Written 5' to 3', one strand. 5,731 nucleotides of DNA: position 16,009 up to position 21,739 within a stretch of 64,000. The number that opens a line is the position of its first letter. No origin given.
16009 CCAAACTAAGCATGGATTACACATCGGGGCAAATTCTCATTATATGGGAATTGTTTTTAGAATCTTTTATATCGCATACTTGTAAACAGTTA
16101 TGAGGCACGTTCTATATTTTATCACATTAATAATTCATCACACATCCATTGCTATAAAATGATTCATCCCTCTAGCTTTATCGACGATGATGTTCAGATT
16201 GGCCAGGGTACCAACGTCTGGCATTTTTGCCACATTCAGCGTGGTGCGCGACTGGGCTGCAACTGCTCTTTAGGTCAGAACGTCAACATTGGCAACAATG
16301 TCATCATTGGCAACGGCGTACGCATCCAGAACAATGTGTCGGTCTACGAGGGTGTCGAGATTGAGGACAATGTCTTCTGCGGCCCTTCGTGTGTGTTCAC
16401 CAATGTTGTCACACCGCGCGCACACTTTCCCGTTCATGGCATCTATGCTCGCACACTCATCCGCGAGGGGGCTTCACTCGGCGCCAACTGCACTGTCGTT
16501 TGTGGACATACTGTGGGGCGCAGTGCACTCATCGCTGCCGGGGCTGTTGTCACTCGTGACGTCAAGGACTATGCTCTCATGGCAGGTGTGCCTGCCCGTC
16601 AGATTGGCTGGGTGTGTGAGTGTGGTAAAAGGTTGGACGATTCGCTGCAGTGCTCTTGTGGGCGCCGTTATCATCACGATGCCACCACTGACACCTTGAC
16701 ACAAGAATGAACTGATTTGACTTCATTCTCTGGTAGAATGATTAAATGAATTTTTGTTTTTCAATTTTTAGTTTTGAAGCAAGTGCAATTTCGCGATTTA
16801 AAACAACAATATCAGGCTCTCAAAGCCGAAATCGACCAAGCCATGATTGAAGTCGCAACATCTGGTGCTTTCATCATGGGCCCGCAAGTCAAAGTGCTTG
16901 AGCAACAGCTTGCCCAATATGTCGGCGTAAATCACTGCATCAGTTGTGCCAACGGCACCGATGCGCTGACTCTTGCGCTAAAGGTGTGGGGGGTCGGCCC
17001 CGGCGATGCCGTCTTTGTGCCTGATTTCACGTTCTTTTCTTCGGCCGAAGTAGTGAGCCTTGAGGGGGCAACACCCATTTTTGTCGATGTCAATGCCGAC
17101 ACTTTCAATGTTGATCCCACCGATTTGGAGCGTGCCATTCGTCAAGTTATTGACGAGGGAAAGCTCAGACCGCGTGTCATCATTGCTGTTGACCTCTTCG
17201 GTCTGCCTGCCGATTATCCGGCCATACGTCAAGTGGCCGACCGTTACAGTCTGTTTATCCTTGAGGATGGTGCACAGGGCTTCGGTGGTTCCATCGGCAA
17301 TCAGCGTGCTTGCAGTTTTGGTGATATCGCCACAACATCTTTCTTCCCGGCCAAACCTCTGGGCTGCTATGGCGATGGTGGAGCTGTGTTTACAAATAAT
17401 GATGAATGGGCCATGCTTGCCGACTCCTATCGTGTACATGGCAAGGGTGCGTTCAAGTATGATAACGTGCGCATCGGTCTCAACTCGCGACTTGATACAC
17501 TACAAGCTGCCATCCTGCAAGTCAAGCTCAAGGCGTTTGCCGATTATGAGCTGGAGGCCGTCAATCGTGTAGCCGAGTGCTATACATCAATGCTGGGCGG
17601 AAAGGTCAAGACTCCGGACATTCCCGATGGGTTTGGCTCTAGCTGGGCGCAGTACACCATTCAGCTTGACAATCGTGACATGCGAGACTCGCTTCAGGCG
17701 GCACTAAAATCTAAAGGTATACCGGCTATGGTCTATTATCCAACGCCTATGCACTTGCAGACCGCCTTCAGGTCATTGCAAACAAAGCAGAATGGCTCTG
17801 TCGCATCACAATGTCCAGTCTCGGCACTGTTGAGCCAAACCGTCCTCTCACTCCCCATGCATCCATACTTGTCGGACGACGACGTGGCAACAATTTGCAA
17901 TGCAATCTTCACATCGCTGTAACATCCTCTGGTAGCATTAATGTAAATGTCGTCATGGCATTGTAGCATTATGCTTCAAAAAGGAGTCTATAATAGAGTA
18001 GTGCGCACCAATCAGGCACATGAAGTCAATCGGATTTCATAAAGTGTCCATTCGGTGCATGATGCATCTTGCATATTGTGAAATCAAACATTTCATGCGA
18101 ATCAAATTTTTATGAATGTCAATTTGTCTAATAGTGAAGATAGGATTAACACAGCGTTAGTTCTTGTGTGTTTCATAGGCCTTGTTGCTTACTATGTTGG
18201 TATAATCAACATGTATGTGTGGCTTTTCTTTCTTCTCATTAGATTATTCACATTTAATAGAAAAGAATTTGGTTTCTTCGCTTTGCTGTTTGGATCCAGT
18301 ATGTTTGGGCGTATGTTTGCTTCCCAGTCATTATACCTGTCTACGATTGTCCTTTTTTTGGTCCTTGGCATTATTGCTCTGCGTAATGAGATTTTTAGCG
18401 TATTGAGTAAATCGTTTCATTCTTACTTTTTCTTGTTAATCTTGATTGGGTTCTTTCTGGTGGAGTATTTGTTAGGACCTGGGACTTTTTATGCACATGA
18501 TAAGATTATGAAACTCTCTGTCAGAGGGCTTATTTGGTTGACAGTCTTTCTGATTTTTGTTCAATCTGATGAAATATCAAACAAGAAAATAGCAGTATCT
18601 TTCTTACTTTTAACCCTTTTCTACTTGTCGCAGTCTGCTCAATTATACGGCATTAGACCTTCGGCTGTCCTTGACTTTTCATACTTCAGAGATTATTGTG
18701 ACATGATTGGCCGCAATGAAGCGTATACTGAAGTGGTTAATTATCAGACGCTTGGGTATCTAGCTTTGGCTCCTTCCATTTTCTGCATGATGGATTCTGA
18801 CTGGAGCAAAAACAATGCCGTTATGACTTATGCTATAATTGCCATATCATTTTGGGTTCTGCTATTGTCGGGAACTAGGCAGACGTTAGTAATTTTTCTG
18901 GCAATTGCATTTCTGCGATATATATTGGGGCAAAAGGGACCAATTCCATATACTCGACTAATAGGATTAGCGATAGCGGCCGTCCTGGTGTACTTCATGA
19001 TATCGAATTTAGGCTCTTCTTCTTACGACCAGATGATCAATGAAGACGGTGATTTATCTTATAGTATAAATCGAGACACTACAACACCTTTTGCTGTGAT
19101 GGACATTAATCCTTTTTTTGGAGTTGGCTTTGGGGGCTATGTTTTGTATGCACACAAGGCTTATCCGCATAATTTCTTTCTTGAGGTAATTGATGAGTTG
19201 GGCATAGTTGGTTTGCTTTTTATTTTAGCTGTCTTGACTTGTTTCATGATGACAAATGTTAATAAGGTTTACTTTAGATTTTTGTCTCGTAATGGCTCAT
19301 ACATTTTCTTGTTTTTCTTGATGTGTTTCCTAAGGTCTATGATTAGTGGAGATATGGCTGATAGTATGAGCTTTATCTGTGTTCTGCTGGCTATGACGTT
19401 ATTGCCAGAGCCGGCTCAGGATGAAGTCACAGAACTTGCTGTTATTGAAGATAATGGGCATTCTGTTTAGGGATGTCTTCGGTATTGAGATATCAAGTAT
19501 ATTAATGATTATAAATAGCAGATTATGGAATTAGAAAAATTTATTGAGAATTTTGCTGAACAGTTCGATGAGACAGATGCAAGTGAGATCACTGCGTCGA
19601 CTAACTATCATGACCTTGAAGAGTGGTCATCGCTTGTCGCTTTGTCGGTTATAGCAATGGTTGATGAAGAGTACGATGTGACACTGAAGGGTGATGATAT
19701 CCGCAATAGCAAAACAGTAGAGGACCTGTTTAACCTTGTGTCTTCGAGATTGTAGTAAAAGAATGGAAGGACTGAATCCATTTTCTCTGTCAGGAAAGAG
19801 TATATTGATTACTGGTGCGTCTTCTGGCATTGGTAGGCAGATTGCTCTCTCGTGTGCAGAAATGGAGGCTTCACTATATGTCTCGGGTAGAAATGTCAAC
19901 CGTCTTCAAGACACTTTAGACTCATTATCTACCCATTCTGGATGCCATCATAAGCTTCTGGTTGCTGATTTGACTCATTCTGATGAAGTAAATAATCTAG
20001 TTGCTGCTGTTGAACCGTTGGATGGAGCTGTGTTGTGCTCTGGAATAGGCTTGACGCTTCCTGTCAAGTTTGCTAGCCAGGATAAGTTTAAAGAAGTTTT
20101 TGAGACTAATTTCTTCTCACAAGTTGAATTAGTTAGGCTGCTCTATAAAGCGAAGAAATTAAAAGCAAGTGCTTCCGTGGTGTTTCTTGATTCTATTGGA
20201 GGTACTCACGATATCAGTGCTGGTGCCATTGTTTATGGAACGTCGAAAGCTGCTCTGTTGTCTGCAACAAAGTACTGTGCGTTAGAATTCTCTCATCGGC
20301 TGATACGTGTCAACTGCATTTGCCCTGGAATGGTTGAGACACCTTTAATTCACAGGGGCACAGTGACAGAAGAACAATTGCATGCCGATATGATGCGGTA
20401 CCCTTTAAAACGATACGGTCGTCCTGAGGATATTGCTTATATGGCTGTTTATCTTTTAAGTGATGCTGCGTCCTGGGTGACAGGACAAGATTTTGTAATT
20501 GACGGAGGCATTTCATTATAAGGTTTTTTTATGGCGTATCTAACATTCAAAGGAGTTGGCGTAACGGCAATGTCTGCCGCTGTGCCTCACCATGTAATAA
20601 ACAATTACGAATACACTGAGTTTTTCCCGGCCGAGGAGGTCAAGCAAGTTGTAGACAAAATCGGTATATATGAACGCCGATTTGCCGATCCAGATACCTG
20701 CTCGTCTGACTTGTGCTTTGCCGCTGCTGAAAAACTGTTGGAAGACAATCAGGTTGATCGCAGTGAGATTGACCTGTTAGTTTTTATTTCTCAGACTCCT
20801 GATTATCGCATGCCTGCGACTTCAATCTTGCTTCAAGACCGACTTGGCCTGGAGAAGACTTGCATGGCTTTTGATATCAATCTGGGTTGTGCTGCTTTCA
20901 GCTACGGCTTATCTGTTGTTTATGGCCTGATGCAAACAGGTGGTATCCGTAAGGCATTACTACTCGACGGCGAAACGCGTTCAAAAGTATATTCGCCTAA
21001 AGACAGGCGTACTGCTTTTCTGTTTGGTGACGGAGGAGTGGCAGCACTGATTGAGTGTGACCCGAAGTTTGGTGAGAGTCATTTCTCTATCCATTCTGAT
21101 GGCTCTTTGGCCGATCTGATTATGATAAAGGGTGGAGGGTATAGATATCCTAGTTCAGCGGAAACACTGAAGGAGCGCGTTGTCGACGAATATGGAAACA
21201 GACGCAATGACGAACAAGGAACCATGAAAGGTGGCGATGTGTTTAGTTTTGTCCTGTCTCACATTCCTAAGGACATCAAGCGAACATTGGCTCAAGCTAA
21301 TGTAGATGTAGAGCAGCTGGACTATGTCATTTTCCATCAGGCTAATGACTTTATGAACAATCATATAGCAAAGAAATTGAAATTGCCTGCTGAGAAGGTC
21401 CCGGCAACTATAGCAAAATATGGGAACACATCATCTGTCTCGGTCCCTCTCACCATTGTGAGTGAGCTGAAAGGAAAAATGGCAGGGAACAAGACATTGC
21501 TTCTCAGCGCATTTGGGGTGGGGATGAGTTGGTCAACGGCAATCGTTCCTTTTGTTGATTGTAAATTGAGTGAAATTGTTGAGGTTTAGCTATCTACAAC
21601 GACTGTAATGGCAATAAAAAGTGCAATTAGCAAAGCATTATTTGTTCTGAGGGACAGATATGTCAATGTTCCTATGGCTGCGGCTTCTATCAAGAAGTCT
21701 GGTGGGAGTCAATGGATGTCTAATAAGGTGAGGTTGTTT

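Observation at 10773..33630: Wzx/Wzy capsule locus with almost no glycosyltransferases but many amide- and acyl-forming enzymes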

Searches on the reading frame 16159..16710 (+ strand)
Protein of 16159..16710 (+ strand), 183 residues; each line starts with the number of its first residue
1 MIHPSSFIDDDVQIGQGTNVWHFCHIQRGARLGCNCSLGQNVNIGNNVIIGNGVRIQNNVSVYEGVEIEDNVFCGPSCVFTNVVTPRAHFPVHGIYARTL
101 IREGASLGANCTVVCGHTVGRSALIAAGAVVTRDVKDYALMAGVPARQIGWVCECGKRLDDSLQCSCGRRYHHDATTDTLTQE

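Call 3: search_protein_families(library=pfam, proteins=[window:16159-16710:+], max_evalue=0.01)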
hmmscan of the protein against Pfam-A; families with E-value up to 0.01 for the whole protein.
window:16159-16710:+ (183 aa): 4 families
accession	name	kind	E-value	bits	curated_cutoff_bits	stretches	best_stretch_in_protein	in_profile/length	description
PF00132.30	Hexapep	-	1.1e-17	63.4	27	3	24-56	2-34/36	Bacterial transferase hexapeptide (six repeats)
PF25084.1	LbH_EIF2B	-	1.5e-08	35.1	54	1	4-84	14-97/105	EIF2B subunit epsilon LbH domain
PF14602.12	Hexapep_2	-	3.4e-05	23.9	27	1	105-133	8-34/34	Hexapeptide repeat of succinyl-transferase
PF25087.1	GMPPB_C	-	0.00041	20.5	39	1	26-64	7-44/110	GMPPB C-terminal domain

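Call 8: search_protein_families(library=ncbifam, proteins=[window:16159-16710:+], max_evalue=0.001)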
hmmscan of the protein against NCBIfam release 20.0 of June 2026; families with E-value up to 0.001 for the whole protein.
window:16159-16710:+ (183 aa): 45 families (the best 25 are shown)
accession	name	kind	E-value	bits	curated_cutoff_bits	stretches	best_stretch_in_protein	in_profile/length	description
TIGR03570.1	NeuD_NnaD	subfamily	2e-23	83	160.8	2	1-83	89-171/202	NeuD/PglB/VioB family sugar acetyltransferase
NF002060.0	PRK00892.1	subfamily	8.6e-18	64.5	207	1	2-79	104-181/345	UDP-3-O-(3-hydroxymyristoyl)glucosamine N-acyltransferase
TIGR03532.1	DapD_Ac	equivalog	5.6e-17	62.1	231.75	1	37-152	108-214/231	2,3,4,5-tetrahydropyridine-2,6-dicarboxylate N-acetyltransferase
NF010937.0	PRK14357.1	equivalog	2.9e-15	56.1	658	2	98-152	383-439/448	bifunctional UDP-N-acetylglucosamine diphosphorylase/glucosamine-1-phosphate N-acetyltransferase GlmU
TIGR01853.1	lipid_A_lpxD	equivalog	6.7e-15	54.9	242.5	1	2-79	95-172/325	UDP-3-O-(3-hydroxymyristoyl)glucosamine N-acyltransferase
NF003657.0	PRK05289.1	equivalog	3e-14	52.8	226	1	1-62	5-66/264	acyl-ACP--UDP-N-acetylglucosamine O-acyltransferase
NF010935.0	PRK14355.1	equivalog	5.8e-14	51.6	718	2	4-77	260-332/459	bifunctional UDP-N-acetylglucosamine diphosphorylase/glucosamine-1-phosphate N-acetyltransferase GlmU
TIGR01852.1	lipid_A_lpxA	equivalog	7.4e-14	51.6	231.05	1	2-59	1-58/254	acyl-ACP--UDP-N-acetylglucosamine O-acyltransferase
TIGR01173.1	glmU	equivalog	8.3e-14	51.3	366.85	2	98-143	391-436/452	bifunctional UDP-N-acetylglucosamine diphosphorylase/glucosamine-1-phosphate N-acetyltransferase GlmU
NF010934.1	PRK14354.1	equivalog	2e-13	49.7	450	2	5-77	256-325/447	bifunctional UDP-N-acetylglucosamine diphosphorylase/glucosamine-1-phosphate N-acetyltransferase GlmU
NF058585.1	HptprglPActTf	PfamEq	1.6e-12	47.3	300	1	101-150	109-158/172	heptaprenylglyceryl phosphate O-acetyltransferase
NF000311.1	Vat_ABCDEFH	equivalog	1.7e-11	44.1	300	1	99-150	111-162/201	Vat family streptogramin A O-acetyltransferase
NF000020.1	stregram_VatE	exception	2.2e-11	43.8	450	1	99-154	116-171/214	streptogramin A O-acetyltransferase Vat(E)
NF010933.0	PRK14353.1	equivalog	4.2e-11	42.1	505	1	2-143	277-425/453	bifunctional UDP-N-acetylglucosamine diphosphorylase/glucosamine-1-phosphate N-acetyltransferase GlmU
TIGR03308.1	phn_thr-fam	hypoth_equivalog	9.9e-11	41.9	201.65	1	107-149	117-159/204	phosphonate metabolim protein, transferase hexapeptide repeat family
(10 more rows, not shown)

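Call 96: search_solved_structures(query=window:16159-16710:+, max_evalue=1e-8)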
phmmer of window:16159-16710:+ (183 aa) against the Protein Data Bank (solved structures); distinct sequences matched with E-value up to 1e-8: 12.
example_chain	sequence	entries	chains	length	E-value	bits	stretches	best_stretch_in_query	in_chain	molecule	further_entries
3mqg_A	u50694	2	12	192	7.9e-61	208.2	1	2-167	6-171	Lipopolysaccharides biosynthesis acetyltransferase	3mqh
4mzu_A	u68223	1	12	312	5e-34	120.8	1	8-152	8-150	WxcM-like protein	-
7s43_A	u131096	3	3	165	5.9e-32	114.1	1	11-138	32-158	N-acetyltransferase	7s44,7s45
7s3u_A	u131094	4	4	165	4.9e-31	111.1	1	11-138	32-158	N-acetyltransferase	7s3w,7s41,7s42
3fs8_A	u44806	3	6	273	9.5e-17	64.5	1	5-152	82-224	QdtC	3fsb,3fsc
3r8y_A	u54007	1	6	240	5.8e-13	52.2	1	30-155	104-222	2,3,4,5-tetrahydropyridine-2,6-dicarboxylate N-acetyltransferase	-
4dcl_A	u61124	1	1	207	6.1e-11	45.6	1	38-150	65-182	Putative acetyltransferase SACOL2570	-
4egg_A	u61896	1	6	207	6.1e-11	45.5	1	38-150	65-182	Putative acetyltransferase SACOL2570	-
3ftt_A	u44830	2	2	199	9.4e-11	44.9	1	38-149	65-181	Putative acetyltransferase SACOL2570 | Galactoside O-acetyltransferase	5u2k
3v4e_A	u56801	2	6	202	9.8e-11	44.9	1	38-149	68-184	Galactoside O-acetyltransferase | Putative acetyltransferase SACOL2570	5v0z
8e62_A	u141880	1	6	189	5.2e-10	42.5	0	51-135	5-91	UDP-N-acetylglucosamine acyltransferase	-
2ic7_A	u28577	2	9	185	9.3e-09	38.4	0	35-152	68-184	Maltose transacetylase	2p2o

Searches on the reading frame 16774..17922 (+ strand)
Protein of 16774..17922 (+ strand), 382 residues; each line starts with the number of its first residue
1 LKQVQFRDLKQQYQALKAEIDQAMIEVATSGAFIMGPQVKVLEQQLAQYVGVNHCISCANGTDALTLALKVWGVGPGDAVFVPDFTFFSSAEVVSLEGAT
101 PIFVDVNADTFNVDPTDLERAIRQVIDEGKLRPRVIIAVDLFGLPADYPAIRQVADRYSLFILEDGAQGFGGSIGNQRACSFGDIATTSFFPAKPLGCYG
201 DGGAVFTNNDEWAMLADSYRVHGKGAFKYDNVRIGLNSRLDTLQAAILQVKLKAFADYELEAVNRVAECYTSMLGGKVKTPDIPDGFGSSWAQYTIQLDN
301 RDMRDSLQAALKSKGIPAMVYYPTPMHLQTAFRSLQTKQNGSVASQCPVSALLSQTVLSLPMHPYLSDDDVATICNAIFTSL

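Call 3: search_protein_families(library=pfam, proteins=[window:16774-17922:+], max_evalue=0.01)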
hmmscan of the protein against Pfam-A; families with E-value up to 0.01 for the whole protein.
window:16774-17922:+ (382 aa): 4 families
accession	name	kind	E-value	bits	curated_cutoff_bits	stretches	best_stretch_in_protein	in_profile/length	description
PF01041.23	DegT_DnrJ_EryC1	-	5.8e-97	325.6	19.8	1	16-378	3-359/360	DegT/DnrJ/EryC1/StrS aminotransferase family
PF00155.27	Aminotran_1_2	-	1e-09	38.5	19.7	1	15-126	22-141/361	Aminotransferase class I and II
PF01276.26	OKR_DC_1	-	0.00087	18.6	27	1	43-168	72-206/417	Orn/Lys/Arg decarboxylase, major domain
PF01212.27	Beta_elim_lyase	-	0.0028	17.4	27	1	36-125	31-121/288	Beta-eliminating lyase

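Call 8: search_protein_families(library=ncbifam, proteins=[window:16774-17922:+], max_evalue=0.001)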
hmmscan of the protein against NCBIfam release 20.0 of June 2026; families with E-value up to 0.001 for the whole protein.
window:16774-17922:+ (382 aa): 10 families
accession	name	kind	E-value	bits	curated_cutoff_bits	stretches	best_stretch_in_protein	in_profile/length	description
TIGR03588.1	PseC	equivalog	7.3e-57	193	423.5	1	22-380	15-378/380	UDP-4-amino-4,6-dideoxy-N-acetyl-beta-L-altrosamine transaminase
TIGR04181.1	NHT_00031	hypoth_equivalog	4.6e-49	167.2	420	1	35-340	28-343/359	LegC family aminotransferase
NF008687.0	PRK11706.1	equivalog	2.8e-45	154.7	375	1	36-379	30-371/375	dTDP-4-amino-4,6-dideoxygalactose transaminase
NF008658.2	PRK11658.1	equivalog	3.9e-41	141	631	1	21-378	17-373/379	UDP-4-amino-4-deoxy-L-arabinose aminotransferase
TIGR04427.1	PLP_DesI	equivalog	4.6e-40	137.9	650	1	35-378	50-379/390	dTDP-4-dehydro-6-deoxyglucose aminotransferase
TIGR02379.1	ECA_wecE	subfamily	2.1e-39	135.4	434.85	1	20-380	17-373/376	dTDP-4-amino-4,6-dideoxy-D-glucose transaminase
NF011936.0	PRK15407.1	equivalog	4.2e-29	101.5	423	1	21-224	49-252/440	lipopolysaccharide biosynthesis protein RfbH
NF005816.0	PRK07682.1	equivalog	2.3e-05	23.2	620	1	48-123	86-161/390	aminotransferase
NF005588.0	PRK07309.1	equivalog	0.00015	20.8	576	1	48-127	87-165/391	pyridoxal phosphate-dependent aminotransferase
NF005394.0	PRK06939.1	equivalog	0.0005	18.9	460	1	15-175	64-222/397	glycine C-acetyltransferase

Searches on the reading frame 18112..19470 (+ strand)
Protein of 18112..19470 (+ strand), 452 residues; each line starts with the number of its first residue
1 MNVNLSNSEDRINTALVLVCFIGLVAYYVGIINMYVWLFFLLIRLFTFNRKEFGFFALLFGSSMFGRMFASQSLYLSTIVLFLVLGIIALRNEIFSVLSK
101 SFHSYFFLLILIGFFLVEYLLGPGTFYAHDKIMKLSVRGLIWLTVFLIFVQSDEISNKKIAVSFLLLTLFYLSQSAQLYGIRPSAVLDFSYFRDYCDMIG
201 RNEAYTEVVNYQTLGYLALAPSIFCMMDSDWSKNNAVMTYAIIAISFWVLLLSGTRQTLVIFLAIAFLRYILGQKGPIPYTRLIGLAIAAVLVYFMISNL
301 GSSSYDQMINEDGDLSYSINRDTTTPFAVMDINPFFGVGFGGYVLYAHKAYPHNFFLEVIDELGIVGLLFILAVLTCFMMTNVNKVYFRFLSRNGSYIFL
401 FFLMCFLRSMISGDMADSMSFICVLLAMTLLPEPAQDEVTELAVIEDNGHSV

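Call 3: search_protein_families(library=pfam, proteins=[window:18112-19470:+], max_evalue=0.01)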
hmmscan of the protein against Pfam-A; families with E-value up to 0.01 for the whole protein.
window:18112-19470:+ (452 aa): 1 family
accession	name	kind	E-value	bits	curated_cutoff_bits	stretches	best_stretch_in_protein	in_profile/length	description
PF04932.20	Wzy_C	-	3.7e-08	33.7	31.7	1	242-372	2-149/149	O-Antigen ligase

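Call 9: search_protein_families(library=ncbifam, proteins=[window:18112-19470:+], max_evalue=0.001)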
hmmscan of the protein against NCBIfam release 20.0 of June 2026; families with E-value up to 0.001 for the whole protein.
window:18112-19470:+ (452 aa): 0 families

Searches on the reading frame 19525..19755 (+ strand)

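Call 3: search_protein_families(library=pfam, proteins=[window:19525-19755:+], max_evalue=0.01)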
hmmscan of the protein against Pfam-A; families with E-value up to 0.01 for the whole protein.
window:19525-19755:+ (76 aa): 1 family
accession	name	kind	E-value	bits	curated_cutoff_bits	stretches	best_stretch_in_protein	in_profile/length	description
PF00550.31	PP-binding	-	2.7e-05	24.8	20.8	1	8-70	5-65/67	Phosphopantetheine attachment site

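Call 9: search_protein_families(library=ncbifam, proteins=[window:19525-19755:+], max_evalue=0.001)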
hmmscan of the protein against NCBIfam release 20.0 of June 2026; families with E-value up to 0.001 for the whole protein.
window:19525-19755:+ (76 aa): 2 families
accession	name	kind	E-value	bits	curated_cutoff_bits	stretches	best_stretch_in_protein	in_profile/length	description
NF002150.0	PRK00982.1-4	subfamily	1.9e-05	24.8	66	1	7-74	11-77/80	acyl carrier protein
NF002147.0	PRK00982.1-1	equivalog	4.1e-05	23.3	84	1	7-73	9-78/83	acyl carrier protein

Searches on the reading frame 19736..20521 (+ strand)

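Call 3: search_protein_families(library=pfam, proteins=[window:19736-20521:+], max_evalue=0.01)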
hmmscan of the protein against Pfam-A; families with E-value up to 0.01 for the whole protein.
window:19736-20521:+ (261 aa): 5 families
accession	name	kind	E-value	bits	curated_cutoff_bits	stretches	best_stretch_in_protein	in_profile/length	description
PF13561.12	adh_short_C2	-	3.9e-49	167.8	27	1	27-259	1-235/236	Enoyl-(Acyl carrier protein) reductase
PF00106.31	adh_short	-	7.6e-36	123.9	26.6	1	21-205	1-187/195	short chain dehydrogenase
PF08659.16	KR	-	1e-07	32.5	22.6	1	23-156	3-139/180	KR domain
PF23441.1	SDR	-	0.001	18.9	27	1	20-260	7-256/258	SDR-like rossmann domain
PF01370.27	Epimerase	-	0.0025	17.7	20.9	1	23-185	1-160/240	NAD dependent epimerase/dehydratase family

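Call 9: search_protein_families(library=ncbifam, proteins=[window:19736-20521:+], max_evalue=0.001)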
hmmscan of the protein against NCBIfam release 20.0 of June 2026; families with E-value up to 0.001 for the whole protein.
window:19736-20521:+ (261 aa): 233 families (the best 25 are shown)
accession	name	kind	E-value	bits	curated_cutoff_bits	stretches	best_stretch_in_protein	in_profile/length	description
NF005559.1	PRK07231.1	subfamily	1.9e-49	168.4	215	1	18-260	2-248/249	glucose 1-dehydrogenase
NF006693.0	PRK09242.1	equivalog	6.7e-43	146.7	328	1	16-260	6-254/258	SDR family oxidoreductase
NF005681.0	PRK07478.1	subfamily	3e-41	141.5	267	1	17-260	3-250/254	SDR family oxidoreductase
NF009466.0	PRK12826.1-2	subfamily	7.1e-41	140.3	222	1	21-259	4-244/248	3-oxoacyl-ACP reductase FabG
NF009468.0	PRK12826.1-4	equivalog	1.4e-39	136.4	318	1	17-259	4-247/256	SDR family oxidoreductase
NF047420.2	EF_P_mod_YmfI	equivalog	4.9e-39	134.5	238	1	23-259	2-235/236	elongation factor P 5-aminopentanone reductase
NF006070.0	PRK08213.1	subfamily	4.7e-38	131.2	279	1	14-260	6-257/259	gluconate 5-dehydrogenase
NF004778.0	PRK06124.1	equivalog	5.4e-38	130.9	303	1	13-260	4-253/256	SDR family oxidoreductase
NF004199.0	PRK05653.1-4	equivalog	3.3e-37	128.4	301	1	17-260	2-246/247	3-oxoacyl-ACP reductase FabG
TIGR01830.1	3oxo_ACP_reduc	equivalog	8.6e-37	127.1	297.75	1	24-259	2-238/239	3-oxoacyl-[acyl-carrier-protein] reductase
NF004202.0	PRK05653.2-2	equivalog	1.5e-35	123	333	1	17-259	4-247/259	3-oxoacyl-ACP reductase FabG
NF052558.1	MBtsdlDhBudC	equivalog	1.9e-35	122.6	270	1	19-260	2-242/250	meso-2,3-butanediol dehydrogenase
NF004198.0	PRK05653.1-3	equivalog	1.9e-35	122.5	296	1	18-260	5-247/248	3-oxoacyl-ACP reductase FabG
NF004528.0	PRK05875.1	equivalog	4.7e-35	121.3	334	1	16-260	6-255/280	SDR family oxidoreductase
NF005873.0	PRK07814.1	equivalog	1.2e-34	119.9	346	1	13-260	3-252/263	SDR family oxidoreductase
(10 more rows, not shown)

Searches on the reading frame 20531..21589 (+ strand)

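Call 4: search_protein_families(library=pfam, proteins=[window:20531-21589:+], max_evalue=0.01)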
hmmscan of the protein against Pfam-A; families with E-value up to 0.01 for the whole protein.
window:20531-21589:+ (352 aa): 4 families
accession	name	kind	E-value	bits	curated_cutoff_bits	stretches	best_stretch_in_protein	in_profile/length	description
PF08541.16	ACP_syn_III_C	-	8.9e-26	90.3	26.6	1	253-339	1-88/90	3-Oxoacyl-[acyl-carrier-protein (ACP)] synthase III C terminal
PF08545.16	ACP_syn_III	-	1.6e-18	66.8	24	1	114-191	1-80/80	3-Oxoacyl-[acyl-carrier-protein (ACP)] synthase III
PF00195.25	Chal_sti_synt_N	-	1.9e-05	24.7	27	1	61-178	102-225/225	Chalcone and stilbene synthases, N-terminal domain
PF08392.18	FAE1_CUT1_RppA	-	0.00028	20.7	27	1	59-178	84-207/290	FAE1/Type III polyketide synthase-like protein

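Call 9: search_protein_families(library=ncbifam, proteins=[window:20531-21589:+], max_evalue=0.001)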
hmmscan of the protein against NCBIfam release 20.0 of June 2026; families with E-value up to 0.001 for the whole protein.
window:20531-21589:+ (352 aa): 14 families
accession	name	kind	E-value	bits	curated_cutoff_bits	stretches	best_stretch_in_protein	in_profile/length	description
NF006829.0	PRK09352.1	subfamily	1.2e-73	247.9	249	1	8-340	4-320/322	beta-ketoacyl-ACP synthase 3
TIGR00747.1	fabH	subfamily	7.9e-67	225.6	292.1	1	10-340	4-321/322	beta-ketoacyl-ACP synthase III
NF009519.0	PRK12880.1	equivalog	5.4e-62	210.1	436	1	8-349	7-346/353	beta-ketoacyl-ACP synthase III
NF004623.0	PRK05963.1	equivalog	4.4e-44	151.1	437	1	11-338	8-325/328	beta-ketoacyl-ACP synthase III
NF005541.0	PRK07204.1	equivalog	1.3e-36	126.7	402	1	16-335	12-323/329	beta-ketoacyl-ACP synthase III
NF005703.0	PRK07515.1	equivalog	3.6e-33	115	304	1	49-339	87-370/373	beta-ketoacyl-ACP synthase III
NF005308.0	PRK06840.1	equivalog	4.6e-33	114.7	315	1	8-341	4-335/339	3-oxoacyl-ACP synthase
NF006720.0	PRK09258.1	equivalog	2e-32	112.8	285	2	41-154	44-157/338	3-oxoacyl-ACP synthase III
NF003274.0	PRK04262.1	equivalog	1.8e-28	99.6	244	1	9-333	3-300/347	hydroxymethylglutaryl-CoA synthase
TIGR00748.1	HMG_CoA_syn_Arc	equivalog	5.4e-16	58.8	353.35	1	9-333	2-299/345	hydroxymethylglutaryl-CoA synthase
TIGR01835.1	HMG-CoA-S_prok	equivalog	2.4e-08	33.2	360.35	1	9-180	1-166/382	hydroxymethylglutaryl-CoA synthase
NF005293.2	PRK06816.1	subfamily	3.2e-08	33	450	0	57-156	61-158/378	StlD/DarB family beta-ketosynthase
NF042429.2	DHPHCoAsyn_DpgA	equivalog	3.3e-07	29.5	425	1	60-180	72-196/350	3,5-dihydroxyphenylacetyl-CoA synthase DpgA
NF053539.1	resorcinol_DarB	exception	2.9e-06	26.6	550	0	244-317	272-351/377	dialkylresorcinol biosynthesis protein DarB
